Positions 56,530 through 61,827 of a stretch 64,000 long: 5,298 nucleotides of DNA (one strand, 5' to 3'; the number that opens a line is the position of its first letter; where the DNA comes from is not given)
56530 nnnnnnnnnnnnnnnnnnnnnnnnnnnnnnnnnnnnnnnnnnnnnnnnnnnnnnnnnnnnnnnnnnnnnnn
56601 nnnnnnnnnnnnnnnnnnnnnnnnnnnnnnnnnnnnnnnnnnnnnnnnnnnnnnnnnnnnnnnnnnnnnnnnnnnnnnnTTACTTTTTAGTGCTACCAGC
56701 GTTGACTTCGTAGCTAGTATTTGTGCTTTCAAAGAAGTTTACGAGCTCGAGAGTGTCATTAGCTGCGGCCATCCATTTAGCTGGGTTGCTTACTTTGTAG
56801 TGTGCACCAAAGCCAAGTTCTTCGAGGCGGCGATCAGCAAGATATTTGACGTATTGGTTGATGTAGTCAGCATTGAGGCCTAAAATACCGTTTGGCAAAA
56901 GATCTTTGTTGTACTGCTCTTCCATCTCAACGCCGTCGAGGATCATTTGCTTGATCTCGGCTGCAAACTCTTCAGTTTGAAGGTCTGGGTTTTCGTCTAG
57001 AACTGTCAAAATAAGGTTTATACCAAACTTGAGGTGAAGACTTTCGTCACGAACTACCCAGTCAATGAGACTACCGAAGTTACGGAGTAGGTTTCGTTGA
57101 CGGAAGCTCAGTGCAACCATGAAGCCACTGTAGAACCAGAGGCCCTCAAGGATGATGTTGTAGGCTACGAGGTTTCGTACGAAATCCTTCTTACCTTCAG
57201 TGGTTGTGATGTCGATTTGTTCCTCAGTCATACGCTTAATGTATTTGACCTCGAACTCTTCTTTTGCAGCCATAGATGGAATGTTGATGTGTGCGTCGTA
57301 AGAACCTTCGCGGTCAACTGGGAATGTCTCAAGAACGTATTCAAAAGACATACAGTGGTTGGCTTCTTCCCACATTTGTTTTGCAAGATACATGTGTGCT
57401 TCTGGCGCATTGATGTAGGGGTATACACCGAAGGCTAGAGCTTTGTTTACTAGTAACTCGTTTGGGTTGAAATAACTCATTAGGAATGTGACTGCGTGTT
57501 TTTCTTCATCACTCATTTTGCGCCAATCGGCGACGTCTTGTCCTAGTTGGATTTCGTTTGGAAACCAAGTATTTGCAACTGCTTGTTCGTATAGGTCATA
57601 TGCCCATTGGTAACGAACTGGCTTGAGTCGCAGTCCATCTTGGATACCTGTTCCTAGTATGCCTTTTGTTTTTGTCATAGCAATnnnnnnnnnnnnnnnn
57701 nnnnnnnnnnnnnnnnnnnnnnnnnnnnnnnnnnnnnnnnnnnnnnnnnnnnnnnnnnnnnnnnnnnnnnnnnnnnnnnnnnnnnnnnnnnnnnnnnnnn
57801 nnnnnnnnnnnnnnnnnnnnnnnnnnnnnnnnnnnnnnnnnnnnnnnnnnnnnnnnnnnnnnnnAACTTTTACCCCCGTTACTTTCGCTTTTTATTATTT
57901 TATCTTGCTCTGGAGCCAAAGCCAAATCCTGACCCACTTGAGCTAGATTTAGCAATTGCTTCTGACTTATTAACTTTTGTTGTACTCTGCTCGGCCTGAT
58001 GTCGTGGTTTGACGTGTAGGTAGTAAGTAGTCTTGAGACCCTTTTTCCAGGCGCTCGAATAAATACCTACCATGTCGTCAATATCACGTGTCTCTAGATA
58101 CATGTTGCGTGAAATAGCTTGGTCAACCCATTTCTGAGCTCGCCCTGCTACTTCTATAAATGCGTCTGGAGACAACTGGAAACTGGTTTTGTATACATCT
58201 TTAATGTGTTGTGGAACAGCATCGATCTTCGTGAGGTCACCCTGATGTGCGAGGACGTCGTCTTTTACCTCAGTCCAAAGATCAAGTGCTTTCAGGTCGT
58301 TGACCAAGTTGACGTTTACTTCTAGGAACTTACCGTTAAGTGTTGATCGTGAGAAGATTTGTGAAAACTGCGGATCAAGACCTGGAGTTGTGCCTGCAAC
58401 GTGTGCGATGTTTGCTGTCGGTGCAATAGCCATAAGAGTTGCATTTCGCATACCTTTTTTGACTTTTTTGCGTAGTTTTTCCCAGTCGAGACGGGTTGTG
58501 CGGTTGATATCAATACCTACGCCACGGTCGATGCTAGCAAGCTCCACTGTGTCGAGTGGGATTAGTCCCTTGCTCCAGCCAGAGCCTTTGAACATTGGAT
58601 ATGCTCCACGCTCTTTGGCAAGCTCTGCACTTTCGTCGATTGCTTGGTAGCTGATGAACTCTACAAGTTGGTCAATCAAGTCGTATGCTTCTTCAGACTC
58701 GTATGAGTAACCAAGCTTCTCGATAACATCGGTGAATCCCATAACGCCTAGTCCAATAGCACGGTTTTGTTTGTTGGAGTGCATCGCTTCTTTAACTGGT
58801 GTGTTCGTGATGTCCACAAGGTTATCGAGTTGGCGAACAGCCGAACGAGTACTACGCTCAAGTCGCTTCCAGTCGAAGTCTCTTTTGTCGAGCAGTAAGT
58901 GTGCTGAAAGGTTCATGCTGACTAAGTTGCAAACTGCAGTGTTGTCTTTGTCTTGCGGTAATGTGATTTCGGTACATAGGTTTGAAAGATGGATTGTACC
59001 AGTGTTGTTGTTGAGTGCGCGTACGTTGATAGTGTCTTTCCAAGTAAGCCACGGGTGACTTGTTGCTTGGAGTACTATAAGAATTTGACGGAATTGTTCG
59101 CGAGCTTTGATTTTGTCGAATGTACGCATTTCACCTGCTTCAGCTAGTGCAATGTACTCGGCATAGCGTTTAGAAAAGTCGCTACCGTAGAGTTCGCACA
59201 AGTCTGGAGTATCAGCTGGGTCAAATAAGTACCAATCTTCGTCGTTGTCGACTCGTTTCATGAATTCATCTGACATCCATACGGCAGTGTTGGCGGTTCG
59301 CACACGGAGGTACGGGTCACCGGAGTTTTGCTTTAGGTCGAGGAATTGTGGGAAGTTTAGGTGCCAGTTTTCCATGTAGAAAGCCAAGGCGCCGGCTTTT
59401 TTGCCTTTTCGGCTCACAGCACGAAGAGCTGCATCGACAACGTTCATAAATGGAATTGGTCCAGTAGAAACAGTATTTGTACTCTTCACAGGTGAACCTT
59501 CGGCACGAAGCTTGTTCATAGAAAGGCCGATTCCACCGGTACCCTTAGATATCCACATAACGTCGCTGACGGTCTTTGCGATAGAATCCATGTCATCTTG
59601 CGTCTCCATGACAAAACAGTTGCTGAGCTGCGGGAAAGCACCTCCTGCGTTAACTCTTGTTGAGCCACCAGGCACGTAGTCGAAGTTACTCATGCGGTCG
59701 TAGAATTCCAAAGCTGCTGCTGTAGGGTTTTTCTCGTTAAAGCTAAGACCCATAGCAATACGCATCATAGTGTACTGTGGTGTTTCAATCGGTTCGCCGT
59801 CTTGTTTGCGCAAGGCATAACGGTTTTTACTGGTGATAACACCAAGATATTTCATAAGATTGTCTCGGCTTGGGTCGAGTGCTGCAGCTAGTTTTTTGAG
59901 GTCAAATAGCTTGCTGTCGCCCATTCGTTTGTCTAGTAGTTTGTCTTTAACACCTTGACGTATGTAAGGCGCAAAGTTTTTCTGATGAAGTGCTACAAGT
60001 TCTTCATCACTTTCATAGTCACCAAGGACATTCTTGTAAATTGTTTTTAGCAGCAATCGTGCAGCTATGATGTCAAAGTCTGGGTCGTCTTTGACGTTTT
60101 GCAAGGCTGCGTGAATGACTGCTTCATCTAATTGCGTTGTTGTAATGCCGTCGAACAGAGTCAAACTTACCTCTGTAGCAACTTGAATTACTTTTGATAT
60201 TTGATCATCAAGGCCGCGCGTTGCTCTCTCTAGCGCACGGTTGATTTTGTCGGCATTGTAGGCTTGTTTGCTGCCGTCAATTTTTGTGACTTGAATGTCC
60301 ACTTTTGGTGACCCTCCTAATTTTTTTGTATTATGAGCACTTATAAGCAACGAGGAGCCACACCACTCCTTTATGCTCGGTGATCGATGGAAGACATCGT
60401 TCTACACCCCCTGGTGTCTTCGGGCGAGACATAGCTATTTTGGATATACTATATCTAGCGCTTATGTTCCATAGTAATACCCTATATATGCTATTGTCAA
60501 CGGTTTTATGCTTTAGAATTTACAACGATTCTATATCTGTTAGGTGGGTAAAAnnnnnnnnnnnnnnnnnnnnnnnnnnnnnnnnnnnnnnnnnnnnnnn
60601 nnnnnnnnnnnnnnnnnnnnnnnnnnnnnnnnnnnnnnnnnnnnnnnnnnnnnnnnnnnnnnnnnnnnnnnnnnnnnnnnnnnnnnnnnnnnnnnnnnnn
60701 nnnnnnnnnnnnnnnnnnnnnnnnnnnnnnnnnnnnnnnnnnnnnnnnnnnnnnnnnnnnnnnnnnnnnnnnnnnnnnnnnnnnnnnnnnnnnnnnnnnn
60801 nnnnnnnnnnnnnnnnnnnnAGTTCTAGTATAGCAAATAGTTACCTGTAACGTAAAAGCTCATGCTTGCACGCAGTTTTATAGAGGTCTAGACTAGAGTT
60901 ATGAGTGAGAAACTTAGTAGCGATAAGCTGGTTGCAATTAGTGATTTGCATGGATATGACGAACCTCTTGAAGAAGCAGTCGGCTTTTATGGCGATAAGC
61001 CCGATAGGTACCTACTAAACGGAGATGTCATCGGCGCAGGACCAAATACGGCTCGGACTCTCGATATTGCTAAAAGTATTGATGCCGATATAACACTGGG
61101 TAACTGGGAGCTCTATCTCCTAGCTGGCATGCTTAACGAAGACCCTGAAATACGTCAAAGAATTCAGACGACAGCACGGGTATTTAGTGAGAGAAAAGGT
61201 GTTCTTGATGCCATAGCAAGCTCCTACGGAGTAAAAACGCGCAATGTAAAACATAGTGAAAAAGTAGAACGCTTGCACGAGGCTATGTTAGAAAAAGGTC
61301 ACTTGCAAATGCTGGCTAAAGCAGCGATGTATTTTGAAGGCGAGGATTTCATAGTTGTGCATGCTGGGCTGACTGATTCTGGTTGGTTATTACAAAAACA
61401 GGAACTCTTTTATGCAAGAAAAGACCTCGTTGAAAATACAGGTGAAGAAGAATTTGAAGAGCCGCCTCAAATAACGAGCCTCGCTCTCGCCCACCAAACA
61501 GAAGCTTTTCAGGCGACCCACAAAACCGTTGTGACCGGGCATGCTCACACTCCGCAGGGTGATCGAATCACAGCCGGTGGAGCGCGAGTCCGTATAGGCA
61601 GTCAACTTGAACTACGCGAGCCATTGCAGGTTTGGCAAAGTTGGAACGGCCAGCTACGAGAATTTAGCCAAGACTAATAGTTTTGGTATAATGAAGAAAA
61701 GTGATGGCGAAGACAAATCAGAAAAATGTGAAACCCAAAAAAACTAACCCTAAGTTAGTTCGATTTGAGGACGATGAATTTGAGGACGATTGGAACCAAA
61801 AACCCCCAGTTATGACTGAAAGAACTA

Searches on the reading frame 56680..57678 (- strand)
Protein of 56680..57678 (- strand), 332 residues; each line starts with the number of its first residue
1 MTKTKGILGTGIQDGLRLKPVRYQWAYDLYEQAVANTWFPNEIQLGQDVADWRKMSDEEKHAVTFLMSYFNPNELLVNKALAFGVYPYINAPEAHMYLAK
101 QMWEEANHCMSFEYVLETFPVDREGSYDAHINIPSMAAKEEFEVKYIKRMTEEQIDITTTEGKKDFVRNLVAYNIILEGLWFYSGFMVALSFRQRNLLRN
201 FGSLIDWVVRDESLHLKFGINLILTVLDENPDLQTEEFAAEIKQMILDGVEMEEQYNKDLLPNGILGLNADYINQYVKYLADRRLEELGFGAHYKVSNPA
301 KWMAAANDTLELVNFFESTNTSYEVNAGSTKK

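Call 11: search_protein_families(library=pfam, proteins=[window:56680-57678:-])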
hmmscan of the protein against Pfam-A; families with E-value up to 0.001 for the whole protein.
window:56680-57678:- (332 aa): 1 family
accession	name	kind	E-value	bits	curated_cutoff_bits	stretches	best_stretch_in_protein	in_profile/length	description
PF00268.27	Ribonuc_red_sm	-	2.9e-75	253.7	33.6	1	18-299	4-281/281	Ribonucleotide reductase, small chain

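Call 15: find_related_loci(query=window:56680-57678:-, collection=genome_contigs, flank=6000)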
Query window:56680-57678:- (332 aa) in genome_contigs; peptide patterns used: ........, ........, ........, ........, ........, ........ (x = any residue, [..] = any of these).
600 stretches matched a pattern (row limit reached: there are more); 594 encode a relative of the query (tblastn E <= 1e-3); the best 80 are kept; 80 distinct loci.
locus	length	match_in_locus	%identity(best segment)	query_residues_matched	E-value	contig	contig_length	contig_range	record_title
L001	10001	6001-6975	89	6-330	0e+0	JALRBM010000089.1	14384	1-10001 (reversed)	MAG: Candidatus Saccharimonadia bacterium isolate HM.33 HM_443140, whole genome shotgun sequence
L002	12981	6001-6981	88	6-332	0e+0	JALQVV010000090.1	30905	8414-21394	MAG: Candidatus Saccharimonadia bacterium isolate FCJ.42 FCJ_596287, whole genome shotgun sequence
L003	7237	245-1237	88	2-332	0e+0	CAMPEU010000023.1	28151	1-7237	MAG: uncultured Candidatus Saccharibacteria bacterium isolate ERR4918all_bin.1_MetaWRAP_v1.1_MAG genome assembly, contig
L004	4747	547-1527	88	6-332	0e+0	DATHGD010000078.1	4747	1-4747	MAG TPA_asm: Candidatus Saccharimonadales bacterium isolate SMAG_U12464 k141_128666, whole genome shotgun sequence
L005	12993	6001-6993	87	2-332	0e+0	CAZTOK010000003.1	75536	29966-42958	MAG TPA_asm: uncultured Candidatus Saccharibacteria bacterium isolate SRP200132_co1_475 genome assembly, contig: NODE_43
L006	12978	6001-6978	88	6-331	0e+0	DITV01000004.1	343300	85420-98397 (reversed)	MAG TPA_asm: Candidatus Saccharibacteria bacterium UBA6175 UBA6175_contig_547, whole genome shotgun sequence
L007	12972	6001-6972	89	6-329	0e+0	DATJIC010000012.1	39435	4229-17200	MAG TPA_asm: Verrucomicrobiia bacterium isolate SMAG_U15528 k141_9577828, whole genome shotgun sequence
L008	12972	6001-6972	87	7-330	0e+0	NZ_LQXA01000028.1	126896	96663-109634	Clavibacter tessellarius strain DOAB 609 scaffold157, whole genome shotgun sequence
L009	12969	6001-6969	89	6-328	0e+0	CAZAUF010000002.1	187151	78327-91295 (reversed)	MAG TPA_asm: uncultured Candidatus Saccharibacteria bacterium isolate SRP144015_co1_45 genome assembly, contig: NODE_31_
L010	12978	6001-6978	87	6-331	0e+0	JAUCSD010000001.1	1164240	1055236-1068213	MAG: Candidatus Saccharibacteria bacterium isolate RYN_404 scaffold_239928, whole genome shotgun sequence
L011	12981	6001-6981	86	6-332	0e+0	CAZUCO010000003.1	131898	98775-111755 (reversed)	MAG TPA_asm: uncultured Candidatus Saccharibacteria bacterium isolate binchicken_co128_118 genome assembly, contig: NODE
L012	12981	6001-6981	87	6-332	0e+0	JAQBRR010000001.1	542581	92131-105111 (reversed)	MAG: Candidatus Saccharibacteria bacterium isolate RYN_406 scaffold_3709492, whole genome shotgun sequence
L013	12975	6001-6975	86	6-330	0e+0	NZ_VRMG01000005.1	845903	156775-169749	Lacisediminihabitans profunda strain CHu50b-6-2 contig_5, whole genome shotgun sequence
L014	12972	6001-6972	87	6-329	0e+0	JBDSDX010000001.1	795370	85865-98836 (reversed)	MAG: Candidatus Saccharimonadales bacterium isolate cluster1_bin.191 k127_10848304, whole genome shotgun sequence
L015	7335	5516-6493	87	6-331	0e+0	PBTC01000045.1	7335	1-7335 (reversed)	MAG: Candidatus Saccharibacteria bacterium isolate NP70 MHASMcontig_177490, whole genome shotgun sequence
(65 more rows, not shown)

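Call 19: find_encoding_contigs(protein=window:56680-57678:-, flank=4000, max_places=10)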
Protein window:56680-57678:- (332 aa): 4 contigs read that carry it; 2 places shown.
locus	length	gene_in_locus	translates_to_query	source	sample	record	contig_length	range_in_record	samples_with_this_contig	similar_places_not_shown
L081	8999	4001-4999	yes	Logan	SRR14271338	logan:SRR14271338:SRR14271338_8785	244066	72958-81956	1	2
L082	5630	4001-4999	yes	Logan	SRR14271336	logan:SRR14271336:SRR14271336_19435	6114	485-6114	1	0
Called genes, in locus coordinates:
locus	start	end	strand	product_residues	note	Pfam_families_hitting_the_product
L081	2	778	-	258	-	PF00149:Metallophos (faint)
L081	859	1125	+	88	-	PF00462:Glutaredoxin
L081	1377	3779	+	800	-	PF03477:ATP-cone, PF00317:Ribonuc_red_lgN, PF02867:Ribonuc_red_lgC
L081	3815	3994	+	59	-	-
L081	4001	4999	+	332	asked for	PF00268:Ribonuc_red_sm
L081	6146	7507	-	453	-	PF13439:Glyco_transf_4, PF13579:Glyco_trans_4_4 (weak), PF00534:Glycos_transf_1, PF13692:Glyco_trans_1_4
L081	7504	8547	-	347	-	PF13439:Glyco_transf_4, PF00534:Glycos_transf_1, PF13692:Glyco_trans_1_4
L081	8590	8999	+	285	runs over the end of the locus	PF03096:Ndr (weak), PF12146:Hydrolase_4, PF00561:Abhydrolase_1, PF12697:Abhydrolase_6, PF08386:Abhydrolase_4 (faint)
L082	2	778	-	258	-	PF00149:Metallophos (faint)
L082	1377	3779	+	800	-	PF03477:ATP-cone, PF00317:Ribonuc_red_lgN, PF02867:Ribonuc_red_lgC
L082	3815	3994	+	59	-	-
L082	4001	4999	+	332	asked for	PF00268:Ribonuc_red_sm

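Call 30: find_homologous_proteins(query=window:56680-57678:-, max_evalue=1e-100)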
Query window:56680-57678:- (332 aa): 2572 proteins with E <= 1e-100 among 5432 candidates; the best 120 are listed.
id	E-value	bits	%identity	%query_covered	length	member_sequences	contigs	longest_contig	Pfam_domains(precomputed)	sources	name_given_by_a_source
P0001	5.9e-199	678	89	98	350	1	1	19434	PF00268.28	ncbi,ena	-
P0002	1.4e-198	677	88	98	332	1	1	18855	PF00268.28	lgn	-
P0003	2.4e-198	676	88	98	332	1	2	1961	PF00268.28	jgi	jgi:ribonucleoside-diphosphate reductase beta chain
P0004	2.8e-198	676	89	98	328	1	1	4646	PF00268.28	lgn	-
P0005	2.9e-198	676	89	98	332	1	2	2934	PF00268.28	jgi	jgi:ribonucleoside-diphosphate reductase beta chain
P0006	3.6e-198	676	88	98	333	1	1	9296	PF00268.28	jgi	-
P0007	7.6e-198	674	88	98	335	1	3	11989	PF00268.28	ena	-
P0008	8.0e-198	674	88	98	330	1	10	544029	PF00268.28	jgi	jgi:ribonucleoside-diphosphate reductase beta chain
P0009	8.2e-198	674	88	99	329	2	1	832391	PF00268.28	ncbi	-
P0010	1.0e-197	674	88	98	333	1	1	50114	PF00268.28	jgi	-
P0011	1.1e-197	674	89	100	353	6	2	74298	PF00268.28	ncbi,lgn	-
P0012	1.2e-197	674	88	98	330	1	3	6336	PF00268.28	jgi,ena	-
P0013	1.5e-197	673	88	98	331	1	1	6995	PF00268.28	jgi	-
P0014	1.5e-197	673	88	98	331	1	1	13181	PF00268.28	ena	-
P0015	1.9e-197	673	88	98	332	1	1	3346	PF00268.28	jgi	jgi:ribonucleoside-diphosphate reductase beta chain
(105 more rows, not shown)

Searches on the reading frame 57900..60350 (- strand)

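Call 11: search_protein_families(library=pfam, proteins=[window:57900-60350:-])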
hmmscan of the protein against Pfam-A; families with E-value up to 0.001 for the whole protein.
window:57900-60350:- (816 aa): 3 families
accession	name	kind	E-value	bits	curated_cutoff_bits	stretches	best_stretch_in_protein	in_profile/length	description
PF02867.20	Ribonuc_red_lgC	-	3.7e-164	547.6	23.9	1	243-778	1-523/523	Ribonucleotide reductase, barrel domain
PF00317.26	Ribonuc_red_lgN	-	3.4e-17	62.7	28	1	168-237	5-74/77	Ribonucleotide reductase, all-alpha domain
PF03477.21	ATP-cone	-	5.3e-13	49.8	25.8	1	19-106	1-87/88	ATP cone domain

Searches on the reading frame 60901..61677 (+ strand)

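Call 11: search_protein_families(library=pfam, proteins=[window:60901-61677:+])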
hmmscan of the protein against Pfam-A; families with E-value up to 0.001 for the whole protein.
window:60901-61677:+ (258 aa): 2 families
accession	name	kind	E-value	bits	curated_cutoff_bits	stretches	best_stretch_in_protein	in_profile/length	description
PF00149.33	Metallophos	-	1.5e-05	26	21.5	1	9-166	2-160/191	Calcineurin-like phosphoesterase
PF12850.12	Metallophos_2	-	0.00034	21.1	27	0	9-223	2-124/154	Calcineurin-like phosphoesterase superfamily domain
